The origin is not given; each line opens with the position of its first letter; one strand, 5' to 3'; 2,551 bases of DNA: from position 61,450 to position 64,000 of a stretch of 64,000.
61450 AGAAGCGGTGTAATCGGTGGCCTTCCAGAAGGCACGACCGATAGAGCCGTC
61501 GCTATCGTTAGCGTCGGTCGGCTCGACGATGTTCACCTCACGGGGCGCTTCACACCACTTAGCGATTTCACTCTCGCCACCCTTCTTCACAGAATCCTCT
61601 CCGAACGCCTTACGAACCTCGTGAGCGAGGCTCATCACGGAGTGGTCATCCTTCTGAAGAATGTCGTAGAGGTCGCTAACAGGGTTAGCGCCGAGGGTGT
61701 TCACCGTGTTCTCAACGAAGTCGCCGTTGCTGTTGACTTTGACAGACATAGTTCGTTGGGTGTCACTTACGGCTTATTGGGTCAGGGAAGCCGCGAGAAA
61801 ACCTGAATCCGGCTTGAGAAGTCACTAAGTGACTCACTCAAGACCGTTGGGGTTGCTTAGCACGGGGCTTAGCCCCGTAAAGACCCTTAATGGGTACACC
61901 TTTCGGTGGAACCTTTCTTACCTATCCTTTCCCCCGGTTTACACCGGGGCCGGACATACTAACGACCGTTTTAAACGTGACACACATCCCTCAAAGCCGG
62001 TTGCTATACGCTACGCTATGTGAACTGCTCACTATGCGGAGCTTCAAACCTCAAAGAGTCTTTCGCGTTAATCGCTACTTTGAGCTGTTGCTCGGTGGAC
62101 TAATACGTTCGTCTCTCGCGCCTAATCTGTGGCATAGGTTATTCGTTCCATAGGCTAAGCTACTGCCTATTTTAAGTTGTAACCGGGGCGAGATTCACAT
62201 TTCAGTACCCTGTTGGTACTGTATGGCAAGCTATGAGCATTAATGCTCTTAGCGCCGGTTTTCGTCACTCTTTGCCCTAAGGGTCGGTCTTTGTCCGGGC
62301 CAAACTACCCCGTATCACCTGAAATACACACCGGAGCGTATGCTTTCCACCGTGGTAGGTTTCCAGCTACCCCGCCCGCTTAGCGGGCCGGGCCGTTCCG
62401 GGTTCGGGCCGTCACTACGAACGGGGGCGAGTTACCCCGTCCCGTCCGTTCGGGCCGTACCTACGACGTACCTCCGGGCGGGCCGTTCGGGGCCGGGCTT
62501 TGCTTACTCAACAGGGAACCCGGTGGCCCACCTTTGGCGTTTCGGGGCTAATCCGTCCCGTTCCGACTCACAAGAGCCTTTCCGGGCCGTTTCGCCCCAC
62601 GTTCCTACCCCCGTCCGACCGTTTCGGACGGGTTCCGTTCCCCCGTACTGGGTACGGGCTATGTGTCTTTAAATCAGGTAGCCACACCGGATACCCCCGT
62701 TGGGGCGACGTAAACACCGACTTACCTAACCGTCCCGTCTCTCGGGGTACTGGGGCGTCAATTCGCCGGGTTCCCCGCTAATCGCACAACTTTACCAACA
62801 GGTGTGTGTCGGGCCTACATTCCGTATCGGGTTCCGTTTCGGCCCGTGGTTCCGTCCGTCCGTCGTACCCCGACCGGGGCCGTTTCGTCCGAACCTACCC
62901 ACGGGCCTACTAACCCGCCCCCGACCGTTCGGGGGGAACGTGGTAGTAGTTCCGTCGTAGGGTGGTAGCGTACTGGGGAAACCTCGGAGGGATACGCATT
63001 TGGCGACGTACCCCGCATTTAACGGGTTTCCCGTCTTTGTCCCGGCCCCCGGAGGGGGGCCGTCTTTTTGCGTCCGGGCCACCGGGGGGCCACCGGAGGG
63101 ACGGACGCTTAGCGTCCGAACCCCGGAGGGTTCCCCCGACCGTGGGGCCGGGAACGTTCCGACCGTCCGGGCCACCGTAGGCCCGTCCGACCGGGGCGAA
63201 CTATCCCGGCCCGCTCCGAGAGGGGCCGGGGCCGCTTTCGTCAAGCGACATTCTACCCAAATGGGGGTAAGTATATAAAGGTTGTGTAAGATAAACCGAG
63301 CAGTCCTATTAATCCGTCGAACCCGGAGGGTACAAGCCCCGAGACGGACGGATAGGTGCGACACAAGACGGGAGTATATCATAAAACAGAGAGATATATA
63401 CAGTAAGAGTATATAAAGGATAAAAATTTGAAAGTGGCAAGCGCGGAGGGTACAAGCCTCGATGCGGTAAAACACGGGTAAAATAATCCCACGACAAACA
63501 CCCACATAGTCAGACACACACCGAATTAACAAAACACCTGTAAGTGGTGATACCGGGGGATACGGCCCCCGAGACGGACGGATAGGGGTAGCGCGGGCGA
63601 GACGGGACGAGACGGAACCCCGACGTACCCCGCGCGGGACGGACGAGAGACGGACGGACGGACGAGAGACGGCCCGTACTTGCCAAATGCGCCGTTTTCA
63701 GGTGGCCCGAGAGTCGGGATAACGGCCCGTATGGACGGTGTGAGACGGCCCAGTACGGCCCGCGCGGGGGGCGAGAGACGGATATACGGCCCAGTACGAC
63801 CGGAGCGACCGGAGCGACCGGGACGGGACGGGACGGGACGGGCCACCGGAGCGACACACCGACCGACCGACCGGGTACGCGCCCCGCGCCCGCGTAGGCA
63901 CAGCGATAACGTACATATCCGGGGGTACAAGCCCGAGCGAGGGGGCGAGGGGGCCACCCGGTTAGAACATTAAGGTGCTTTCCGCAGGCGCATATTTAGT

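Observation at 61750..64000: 2.2-kb non-coding, repeat-dense region: candidate replication origin or genome terminus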

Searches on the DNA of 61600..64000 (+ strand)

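Call 4: search_dna_similar(query=window:61750-64000:+, collection=phages, mode=distant, max_rows=20)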
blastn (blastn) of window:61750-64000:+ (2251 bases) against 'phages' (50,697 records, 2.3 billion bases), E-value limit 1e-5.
Records with a match: 41; places in all: 81; records where one place covers at least 80% of the query: 8.
Best place of each record, by identity: >=99% 2; 95-99% 4; 90-95% 2; 60-80% 33.
By first word of the organism name: Halorubrum 29; Haloarcula 9; Halophage 2; Hardygib1 1.
By host as written in the record: Halorubrum sp. 16; Halorubrum coriense 5; Haloarcula californiae 5; Haloarcula japonica 4; Halorubrum sodomense 3; Halorubrum sp. s5a-3 2; - 2; Halorubrum sp. B2-2 2; and 2 more.
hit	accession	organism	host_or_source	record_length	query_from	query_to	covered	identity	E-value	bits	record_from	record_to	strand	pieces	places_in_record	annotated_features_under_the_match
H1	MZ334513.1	Haloarcula virus HJTV-2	Haloarcula japonica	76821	1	2251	100%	100.0%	0e+0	4060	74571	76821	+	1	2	hypothetical protein (x4)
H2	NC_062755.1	Haloarcula virus HJTV-2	Haloarcula japonica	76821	1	2251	100%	100.0%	0e+0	4060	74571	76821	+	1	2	hypothetical protein (x4)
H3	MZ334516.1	Halorubrum virus HRTV-15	Halorubrum sp.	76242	1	2251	100%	98.4%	0e+0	3909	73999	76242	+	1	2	hypothetical protein (x4)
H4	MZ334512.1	Halorubrum virus HRTV-24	Halorubrum sp.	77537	1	2251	100%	98.2%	0e+0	3880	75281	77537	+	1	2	hypothetical protein (x4)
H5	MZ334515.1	Haloarcula virus HJTV-3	Haloarcula japonica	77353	1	2251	100%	98.2%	0e+0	3882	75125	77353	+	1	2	hypothetical protein (x4)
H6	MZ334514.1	Halorubrum virus HSTV-3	Halorubrum sodomense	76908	1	2251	100%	98.1%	0e+0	3893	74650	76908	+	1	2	hypothetical protein (x4)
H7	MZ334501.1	Halorubrum sodomense tailed virus 4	Halorubrum sodomense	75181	1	2251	100%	94.5%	0e+0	3501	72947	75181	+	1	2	none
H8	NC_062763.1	Halorubrum sodomense tailed virus 4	Halorubrum sodomense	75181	1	2251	100%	94.5%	0e+0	3501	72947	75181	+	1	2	none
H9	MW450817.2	Halorubrum virus VOLN27B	Halorubrum sp. LN27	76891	1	2251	61%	71.0%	2e-109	578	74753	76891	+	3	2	repeat_region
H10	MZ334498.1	Halorubrum virus HRTV-20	Halorubrum sp.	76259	84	2251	52%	70.3%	5e-34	467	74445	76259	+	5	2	none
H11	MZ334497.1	Halorubrum virus HRTV-18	Halorubrum sp.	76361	84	2251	50%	71.2%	5e-41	485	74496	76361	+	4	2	none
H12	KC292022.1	Halorubrum tailed phage 5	Halorubrum sp. s5a-3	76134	84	2251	50%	71.9%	1e-61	518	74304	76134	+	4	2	122: hypothetical protein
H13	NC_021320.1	Halorubrum tailed phage 5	Halorubrum sp. s5a-3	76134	84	2251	50%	71.9%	1e-61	518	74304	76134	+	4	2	122: hypothetical protein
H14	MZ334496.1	Halorubrum tailed virus 10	Halorubrum sp.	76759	84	2251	50%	70.6%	2e-32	434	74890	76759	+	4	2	none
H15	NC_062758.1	Halorubrum tailed virus 10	Halorubrum sp.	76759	84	2251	50%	70.6%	2e-32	434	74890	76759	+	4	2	none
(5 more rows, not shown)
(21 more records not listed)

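Call 22: get_annotated_region(hit=H9, flank=2500)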
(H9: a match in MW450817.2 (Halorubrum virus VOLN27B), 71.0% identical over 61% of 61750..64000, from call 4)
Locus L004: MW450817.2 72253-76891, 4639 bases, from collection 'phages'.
description: Halorubrum virus VOLN27B, complete genome.
organism: Halorubrum virus VOLN27B (NCBI taxid 2802002)
taxonomy: Viruses; Duplodnaviria; Heunggongvirae; Uroviricota; Caudoviricetes; Thumleimavirales; Hafunaviridae; Haloferacalesvirus
host: Halorubrum sp. LN27; source: salt_mine; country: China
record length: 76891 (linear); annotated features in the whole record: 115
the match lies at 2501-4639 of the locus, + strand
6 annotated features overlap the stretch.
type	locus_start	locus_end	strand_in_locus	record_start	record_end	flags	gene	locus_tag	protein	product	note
CDS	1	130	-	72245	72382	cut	-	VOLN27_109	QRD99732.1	hypothetical protein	-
CDS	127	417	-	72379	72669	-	-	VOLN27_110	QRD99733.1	hypothetical protein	-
CDS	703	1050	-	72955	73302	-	-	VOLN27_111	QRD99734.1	hypothetical protein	-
CDS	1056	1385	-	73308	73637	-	-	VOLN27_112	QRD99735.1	hypothetical protein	-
CDS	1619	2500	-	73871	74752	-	-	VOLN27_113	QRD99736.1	hypothetical protein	-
repeat_region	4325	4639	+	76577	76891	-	-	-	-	-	-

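Call 29: search_dna_similar(query=window:61750-64000:+, collection=phages, mode=distant, max_rows=45)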
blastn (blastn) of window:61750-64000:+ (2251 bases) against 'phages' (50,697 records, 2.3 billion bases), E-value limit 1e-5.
Records with a match: 41; places in all: 81; records where one place covers at least 80% of the query: 8.
Best place of each record, by identity: >=99% 2; 95-99% 4; 90-95% 2; 60-80% 33.
By first word of the organism name: Halorubrum 29; Haloarcula 9; Halophage 2; Hardygib1 1.
By host as written in the record: Halorubrum sp. 16; Halorubrum coriense 5; Haloarcula californiae 5; Haloarcula japonica 4; Halorubrum sodomense 3; Halorubrum sp. s5a-3 2; - 2; Halorubrum sp. B2-2 2; and 2 more.
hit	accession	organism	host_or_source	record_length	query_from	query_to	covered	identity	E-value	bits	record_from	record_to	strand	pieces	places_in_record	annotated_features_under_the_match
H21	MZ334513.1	Haloarcula virus HJTV-2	Haloarcula japonica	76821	1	2251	100%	100.0%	0e+0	4060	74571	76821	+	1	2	hypothetical protein (x4)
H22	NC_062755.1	Haloarcula virus HJTV-2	Haloarcula japonica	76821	1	2251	100%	100.0%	0e+0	4060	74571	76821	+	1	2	hypothetical protein (x4)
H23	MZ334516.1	Halorubrum virus HRTV-15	Halorubrum sp.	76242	1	2251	100%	98.4%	0e+0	3909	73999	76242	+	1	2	hypothetical protein (x4)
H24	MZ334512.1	Halorubrum virus HRTV-24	Halorubrum sp.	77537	1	2251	100%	98.2%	0e+0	3880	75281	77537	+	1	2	hypothetical protein (x4)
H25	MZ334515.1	Haloarcula virus HJTV-3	Haloarcula japonica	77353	1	2251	100%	98.2%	0e+0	3882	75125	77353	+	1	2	hypothetical protein (x4)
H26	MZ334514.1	Halorubrum virus HSTV-3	Halorubrum sodomense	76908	1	2251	100%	98.1%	0e+0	3893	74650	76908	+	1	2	hypothetical protein (x4)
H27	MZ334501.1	Halorubrum sodomense tailed virus 4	Halorubrum sodomense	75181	1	2251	100%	94.5%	0e+0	3501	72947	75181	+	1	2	none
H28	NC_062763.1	Halorubrum sodomense tailed virus 4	Halorubrum sodomense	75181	1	2251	100%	94.5%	0e+0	3501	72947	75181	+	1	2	none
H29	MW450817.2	Halorubrum virus VOLN27B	Halorubrum sp. LN27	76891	1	2251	61%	71.0%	2e-109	578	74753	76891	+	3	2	repeat_region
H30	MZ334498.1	Halorubrum virus HRTV-20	Halorubrum sp.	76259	84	2251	52%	70.3%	5e-34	467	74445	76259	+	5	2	none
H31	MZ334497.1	Halorubrum virus HRTV-18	Halorubrum sp.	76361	84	2251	50%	71.2%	5e-41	485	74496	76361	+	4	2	none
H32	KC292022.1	Halorubrum tailed phage 5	Halorubrum sp. s5a-3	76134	84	2251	50%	71.9%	1e-61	518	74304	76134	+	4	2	122: hypothetical protein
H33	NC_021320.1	Halorubrum tailed phage 5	Halorubrum sp. s5a-3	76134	84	2251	50%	71.9%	1e-61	518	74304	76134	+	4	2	122: hypothetical protein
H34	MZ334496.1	Halorubrum tailed virus 10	Halorubrum sp.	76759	84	2251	50%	70.6%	2e-32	434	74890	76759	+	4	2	none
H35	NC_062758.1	Halorubrum tailed virus 10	Halorubrum sp.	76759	84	2251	50%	70.6%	2e-32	434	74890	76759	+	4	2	none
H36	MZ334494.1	Halorubrum virus HRTV-19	Halorubrum sp.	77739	173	2251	49%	71.3%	4e-35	456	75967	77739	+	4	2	none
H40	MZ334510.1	Halorubrum phage HRTV-13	Halorubrum sp.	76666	151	2251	47%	72.5%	9e-63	515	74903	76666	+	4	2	none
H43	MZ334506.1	Halorubrum virus HRTV-16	Halorubrum sp.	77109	151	2251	47%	70.7%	3e-37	431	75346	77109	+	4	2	none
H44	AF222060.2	Halorubrum phage HF2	Halorubrum coriense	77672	84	2227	43%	71.6%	4e-67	437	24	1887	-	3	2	repeat_region | putative nick site in genome replication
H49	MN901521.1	Halorubrum virus Serpecor1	Halorubrum coriense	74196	84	2240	41%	72.8%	3e-68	488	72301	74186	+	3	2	LTR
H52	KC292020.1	Halorubrum tailed phage 8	Halorubrum sp. B2-2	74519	84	2237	42%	71.1%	1e-72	437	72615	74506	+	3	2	none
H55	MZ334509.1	Haloarcula virus HJTV-1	Haloarcula japonica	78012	151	2237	39%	72.8%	2e-64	459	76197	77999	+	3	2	none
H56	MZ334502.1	Haloarcula phage HCTV-7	Haloarcula californiae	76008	151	2241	26%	77.6%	1e-74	436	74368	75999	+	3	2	none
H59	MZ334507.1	Haloarcula virus HCTV-8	Haloarcula californiae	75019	151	2241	26%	77.6%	1e-74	436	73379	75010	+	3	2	none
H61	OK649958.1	Hardygib1 virus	Haloferax gibbonsii Ma2.38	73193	84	729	26%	69.9%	5e-34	222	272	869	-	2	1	none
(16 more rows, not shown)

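Call 30: get_annotated_region(hit=H23, flank=1000)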
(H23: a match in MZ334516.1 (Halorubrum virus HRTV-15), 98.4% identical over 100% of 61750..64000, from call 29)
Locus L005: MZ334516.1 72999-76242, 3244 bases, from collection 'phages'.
description: Halorubrum virus HRTV-15 isolate HRTV-15/3, complete genome.
organism: Halorubrum virus HRTV-15 (NCBI taxid 2877995)
taxonomy: Viruses; Duplodnaviria; Heunggongvirae; Uroviricota; Caudoviricetes; Thumleimavirales; Hafunaviridae; Haloferacalesvirus
host: Halorubrum sp.; source: solar saltern; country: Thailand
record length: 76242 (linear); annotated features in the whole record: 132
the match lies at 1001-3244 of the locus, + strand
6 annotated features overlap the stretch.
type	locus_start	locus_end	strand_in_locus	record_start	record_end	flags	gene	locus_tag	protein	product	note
CDS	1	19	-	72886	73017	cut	-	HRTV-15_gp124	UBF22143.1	hypothetical protein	-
CDS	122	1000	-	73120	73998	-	-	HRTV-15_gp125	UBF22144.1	hypothetical protein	-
CDS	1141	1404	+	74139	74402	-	-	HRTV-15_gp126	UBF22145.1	hypothetical protein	-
CDS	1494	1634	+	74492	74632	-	-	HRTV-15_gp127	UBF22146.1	hypothetical protein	-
CDS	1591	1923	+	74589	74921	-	-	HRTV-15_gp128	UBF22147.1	hypothetical protein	-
CDS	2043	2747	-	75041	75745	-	-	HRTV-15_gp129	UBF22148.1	hypothetical protein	-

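Call 31: get_annotated_region(hit=H24, flank=1000)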
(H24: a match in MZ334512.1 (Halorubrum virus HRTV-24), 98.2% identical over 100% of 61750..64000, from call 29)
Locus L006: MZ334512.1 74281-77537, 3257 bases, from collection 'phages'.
description: Halorubrum virus HRTV-24 isolate HRTV-24/13, complete genome.
organism: Halorubrum virus HRTV-24 (NCBI taxid 2878005)
taxonomy: Viruses; Duplodnaviria; Heunggongvirae; Uroviricota; Caudoviricetes; Thumleimavirales; Hafunaviridae; Haloferacalesvirus
host: Halorubrum sp.; source: solar saltern; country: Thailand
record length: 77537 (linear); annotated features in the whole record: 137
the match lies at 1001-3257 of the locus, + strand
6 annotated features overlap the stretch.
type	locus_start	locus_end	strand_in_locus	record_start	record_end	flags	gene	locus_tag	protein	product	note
CDS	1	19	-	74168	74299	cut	-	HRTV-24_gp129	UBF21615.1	hypothetical protein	-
CDS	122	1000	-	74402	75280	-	-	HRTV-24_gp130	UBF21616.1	hypothetical protein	-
CDS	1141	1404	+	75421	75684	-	-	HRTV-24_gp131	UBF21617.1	hypothetical protein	-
CDS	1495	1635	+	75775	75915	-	-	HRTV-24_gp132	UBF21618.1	hypothetical protein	-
CDS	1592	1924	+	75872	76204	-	-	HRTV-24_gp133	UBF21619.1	hypothetical protein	-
CDS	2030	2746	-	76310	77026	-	-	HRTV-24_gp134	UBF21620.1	hypothetical protein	-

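Call 32: get_annotated_region(hit=H25, flank=1000)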
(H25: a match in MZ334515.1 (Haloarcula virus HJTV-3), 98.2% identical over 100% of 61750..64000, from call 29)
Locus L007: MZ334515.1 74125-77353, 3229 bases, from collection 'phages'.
description: Haloarcula virus HJTV-3 isolate HJTV-3/25, complete genome.
organism: Haloarcula virus HJTV-3 (NCBI taxid 2877987)
taxonomy: Viruses; Duplodnaviria; Heunggongvirae; Uroviricota; Caudoviricetes; Thumleimavirales; Hafunaviridae; Haloferacalesvirus
host: Haloarcula japonica; source: solar saltern; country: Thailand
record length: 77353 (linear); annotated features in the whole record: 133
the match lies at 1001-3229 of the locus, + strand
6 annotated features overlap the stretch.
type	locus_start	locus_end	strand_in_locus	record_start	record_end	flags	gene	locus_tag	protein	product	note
CDS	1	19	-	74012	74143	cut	-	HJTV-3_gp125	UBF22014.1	hypothetical protein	-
CDS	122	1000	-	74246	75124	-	-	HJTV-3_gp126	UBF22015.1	hypothetical protein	-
CDS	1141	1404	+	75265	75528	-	-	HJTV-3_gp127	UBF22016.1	hypothetical protein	-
CDS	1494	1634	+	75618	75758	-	-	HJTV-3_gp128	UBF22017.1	hypothetical protein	-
CDS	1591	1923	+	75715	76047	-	-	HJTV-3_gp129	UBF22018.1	hypothetical protein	-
CDS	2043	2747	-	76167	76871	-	-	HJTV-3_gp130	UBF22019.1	hypothetical protein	-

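Call 33: get_annotated_region(hit=H26, flank=1000)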
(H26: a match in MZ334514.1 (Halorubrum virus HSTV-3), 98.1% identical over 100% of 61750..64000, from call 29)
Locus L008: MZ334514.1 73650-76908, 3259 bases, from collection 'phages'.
description: Halorubrum virus HSTV-3 isolate HSTV-3/39, complete genome.
organism: Halorubrum virus HSTV-3 (NCBI taxid 2878012)
taxonomy: Viruses; Duplodnaviria; Heunggongvirae; Uroviricota; Caudoviricetes; Thumleimavirales; Hafunaviridae; Haloferacalesvirus
host: Halorubrum sodomense; source: solar saltern; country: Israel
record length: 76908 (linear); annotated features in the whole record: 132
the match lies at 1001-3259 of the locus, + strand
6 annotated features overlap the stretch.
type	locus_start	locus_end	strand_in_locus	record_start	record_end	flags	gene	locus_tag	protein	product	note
CDS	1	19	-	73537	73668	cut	-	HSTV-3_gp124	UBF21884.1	hypothetical protein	-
CDS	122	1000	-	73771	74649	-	-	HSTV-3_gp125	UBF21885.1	hypothetical protein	-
CDS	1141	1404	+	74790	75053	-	-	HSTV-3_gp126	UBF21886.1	hypothetical protein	-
CDS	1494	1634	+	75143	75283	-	-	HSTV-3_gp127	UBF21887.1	hypothetical protein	-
CDS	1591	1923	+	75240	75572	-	-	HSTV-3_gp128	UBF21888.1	hypothetical protein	-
CDS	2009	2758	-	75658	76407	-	-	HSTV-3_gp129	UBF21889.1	hypothetical protein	-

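Call 34: get_annotated_region(hit=H27, flank=1000)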
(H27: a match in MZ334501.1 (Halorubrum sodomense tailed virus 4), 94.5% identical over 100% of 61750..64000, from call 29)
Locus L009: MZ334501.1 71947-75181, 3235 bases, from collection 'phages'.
description: Halorubrum sodomense tailed virus 4 isolate HSTV-4/6, complete genome.
organism: Halorubrum sodomense tailed virus 4 (NCBI taxid 2878013)
taxonomy: Viruses; Duplodnaviria; Heunggongvirae; Uroviricota; Caudoviricetes; Thumleimavirales; Hafunaviridae; Haloferacalesvirus; Haloferacalesvirus HSTV4
host: Halorubrum sodomense; source: solar saltern; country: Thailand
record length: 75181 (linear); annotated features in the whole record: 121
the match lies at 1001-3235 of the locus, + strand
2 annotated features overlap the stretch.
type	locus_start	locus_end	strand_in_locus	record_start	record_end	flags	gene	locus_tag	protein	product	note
CDS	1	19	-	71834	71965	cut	-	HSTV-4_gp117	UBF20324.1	hypothetical protein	-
CDS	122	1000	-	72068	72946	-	-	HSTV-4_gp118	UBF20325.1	hypothetical protein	-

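Call 35: get_annotated_region(hit=H30, flank=1200)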
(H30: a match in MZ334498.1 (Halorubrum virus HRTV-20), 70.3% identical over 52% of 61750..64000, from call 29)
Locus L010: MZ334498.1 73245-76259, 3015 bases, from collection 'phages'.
description: Halorubrum virus HRTV-20 isolate HRTV-20/9, complete genome.
organism: Halorubrum virus HRTV-20 (NCBI taxid 2878001)
taxonomy: Viruses; Duplodnaviria; Heunggongvirae; Uroviricota; Caudoviricetes; Thumleimavirales; Hafunaviridae; Haloferacalesvirus
host: Halorubrum sp.; source: solar saltern; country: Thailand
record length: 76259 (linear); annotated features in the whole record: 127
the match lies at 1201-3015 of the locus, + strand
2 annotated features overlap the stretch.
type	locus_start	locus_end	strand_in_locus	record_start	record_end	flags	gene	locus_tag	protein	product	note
CDS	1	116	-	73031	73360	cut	-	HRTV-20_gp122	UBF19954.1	hypothetical protein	-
CDS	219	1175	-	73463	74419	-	-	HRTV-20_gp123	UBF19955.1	hypothetical protein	-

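Call 36: get_annotated_region(hit=H32, flank=1200)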
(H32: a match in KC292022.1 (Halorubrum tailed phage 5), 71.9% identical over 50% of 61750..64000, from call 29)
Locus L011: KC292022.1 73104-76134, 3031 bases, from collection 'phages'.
description: Halorubrum tailed phage 5, complete genome.
organism: Halorubrum tailed phage 5 (NCBI taxid 2847107)
taxonomy: Viruses; Duplodnaviria; Heunggongvirae; Uroviricota; Caudoviricetes; Thumleimavirales; Hafunaviridae; Haloferacalesvirus; Haloferacalesvirus HRTV5
host: Halorubrum sp. s5a-3; source: -; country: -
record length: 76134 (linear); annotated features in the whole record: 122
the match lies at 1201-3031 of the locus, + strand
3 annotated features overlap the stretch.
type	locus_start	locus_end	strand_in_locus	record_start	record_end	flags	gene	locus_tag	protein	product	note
CDS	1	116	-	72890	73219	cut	120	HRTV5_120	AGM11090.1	hypothetical protein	-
CDS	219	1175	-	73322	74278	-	121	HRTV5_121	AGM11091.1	hypothetical protein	-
CDS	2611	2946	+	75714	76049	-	122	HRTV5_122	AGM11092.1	hypothetical protein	-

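Call 37: get_annotated_region(hit=H34, flank=1200)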
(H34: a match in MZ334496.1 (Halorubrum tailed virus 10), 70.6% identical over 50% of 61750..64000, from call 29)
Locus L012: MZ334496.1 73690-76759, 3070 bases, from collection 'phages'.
description: Halorubrum tailed virus 10 isolate HRTV-10/43, complete genome.
organism: Halorubrum tailed virus 10 (NCBI taxid 2877991)
taxonomy: Viruses; Duplodnaviria; Heunggongvirae; Uroviricota; Caudoviricetes; Thumleimavirales; Hafunaviridae; Haloferacalesvirus; Haloferacalesvirus HRTV10
host: Halorubrum sp.; source: solar saltern; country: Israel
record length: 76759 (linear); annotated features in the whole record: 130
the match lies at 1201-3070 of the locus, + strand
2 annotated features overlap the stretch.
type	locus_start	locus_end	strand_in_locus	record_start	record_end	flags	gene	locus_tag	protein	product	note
CDS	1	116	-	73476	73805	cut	-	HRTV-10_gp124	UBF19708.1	hypothetical protein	-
CDS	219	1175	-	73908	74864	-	-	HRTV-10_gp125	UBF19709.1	hypothetical protein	-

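Call 38: get_annotated_region(hit=H36, flank=1300)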
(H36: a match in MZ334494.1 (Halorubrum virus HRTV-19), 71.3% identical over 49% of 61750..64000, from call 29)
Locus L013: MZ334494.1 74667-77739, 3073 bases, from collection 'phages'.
description: Halorubrum virus HRTV-19 isolate HRTV-19/8, complete genome.
organism: Halorubrum virus HRTV-19 (NCBI taxid 2877999)
taxonomy: Viruses; Duplodnaviria; Heunggongvirae; Uroviricota; Caudoviricetes; Thumleimavirales; Hafunaviridae; Haloferacalesvirus
host: Halorubrum sp.; source: solar saltern; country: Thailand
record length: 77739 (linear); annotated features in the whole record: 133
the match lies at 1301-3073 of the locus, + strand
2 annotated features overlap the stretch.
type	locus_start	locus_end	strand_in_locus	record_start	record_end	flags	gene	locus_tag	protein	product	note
CDS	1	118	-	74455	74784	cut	-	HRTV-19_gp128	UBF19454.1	hypothetical protein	-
CDS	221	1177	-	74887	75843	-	-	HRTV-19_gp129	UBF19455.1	hypothetical protein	-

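Call 39: get_annotated_region(hit=H40, flank=1300)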
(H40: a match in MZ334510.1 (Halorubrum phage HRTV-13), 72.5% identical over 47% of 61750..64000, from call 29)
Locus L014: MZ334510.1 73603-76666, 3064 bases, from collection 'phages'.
description: Halorubrum phage HRTV-13 isolate HRTV-13/1, complete genome.
organism: Halorubrum phage HRTV-13 (NCBI taxid 2877993)
taxonomy: Viruses; Duplodnaviria; Heunggongvirae; Uroviricota; Caudoviricetes; Thumleimavirales; Hafunaviridae; Haloferacalesvirus; Haloferacalesvirus hv5
host: Halorubrum sp.; source: solar saltern; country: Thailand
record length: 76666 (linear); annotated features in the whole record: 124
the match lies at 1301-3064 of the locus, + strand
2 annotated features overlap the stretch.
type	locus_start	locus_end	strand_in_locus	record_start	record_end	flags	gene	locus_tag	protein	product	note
CDS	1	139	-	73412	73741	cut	-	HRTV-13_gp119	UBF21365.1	hypothetical protein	-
CDS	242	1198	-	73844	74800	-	-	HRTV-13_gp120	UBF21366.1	hypothetical protein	-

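Call 40: get_annotated_region(hit=H43, flank=1300)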
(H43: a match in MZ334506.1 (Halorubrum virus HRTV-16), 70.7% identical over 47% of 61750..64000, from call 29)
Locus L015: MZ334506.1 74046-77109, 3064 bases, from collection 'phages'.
description: Halorubrum virus HRTV-16 isolate HRTV-16/4, complete genome.
organism: Halorubrum virus HRTV-16 (NCBI taxid 2877996)
taxonomy: Viruses; Duplodnaviria; Heunggongvirae; Uroviricota; Caudoviricetes; Thumleimavirales; Hafunaviridae; Haloferacalesvirus
host: Halorubrum sp.; source: solar saltern; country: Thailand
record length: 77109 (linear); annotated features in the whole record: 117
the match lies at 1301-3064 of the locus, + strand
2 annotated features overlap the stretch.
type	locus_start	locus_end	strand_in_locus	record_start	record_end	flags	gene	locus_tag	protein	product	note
CDS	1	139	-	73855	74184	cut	-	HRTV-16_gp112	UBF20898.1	hypothetical protein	-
CDS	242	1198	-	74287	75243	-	-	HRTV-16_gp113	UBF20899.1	hypothetical protein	-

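Call 41: get_annotated_region(hit=H44, flank=1200)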
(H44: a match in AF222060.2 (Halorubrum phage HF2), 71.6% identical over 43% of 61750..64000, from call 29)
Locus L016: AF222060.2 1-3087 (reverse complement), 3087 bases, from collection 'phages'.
description: Halorubrum phage HF2, complete genome.
organism: Halorubrum phage HF2 (NCBI taxid 33771)
taxonomy: Viruses; Duplodnaviria; Heunggongvirae; Uroviricota; Caudoviricetes; Thumleimavirales; Hafunaviridae; Haloferacalesvirus; Haloferacalesvirus HF2
host: Halorubrum coriense; source: -; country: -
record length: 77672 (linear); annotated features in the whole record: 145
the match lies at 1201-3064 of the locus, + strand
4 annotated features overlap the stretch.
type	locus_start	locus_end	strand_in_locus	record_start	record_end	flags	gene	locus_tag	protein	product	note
CDS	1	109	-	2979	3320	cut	-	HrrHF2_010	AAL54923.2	hypothetical protein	-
CDS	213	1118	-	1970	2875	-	-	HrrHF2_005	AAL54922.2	hypothetical protein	-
misc_feature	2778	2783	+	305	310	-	-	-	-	-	putative nick site in genome replication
repeat_region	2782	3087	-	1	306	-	-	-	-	-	-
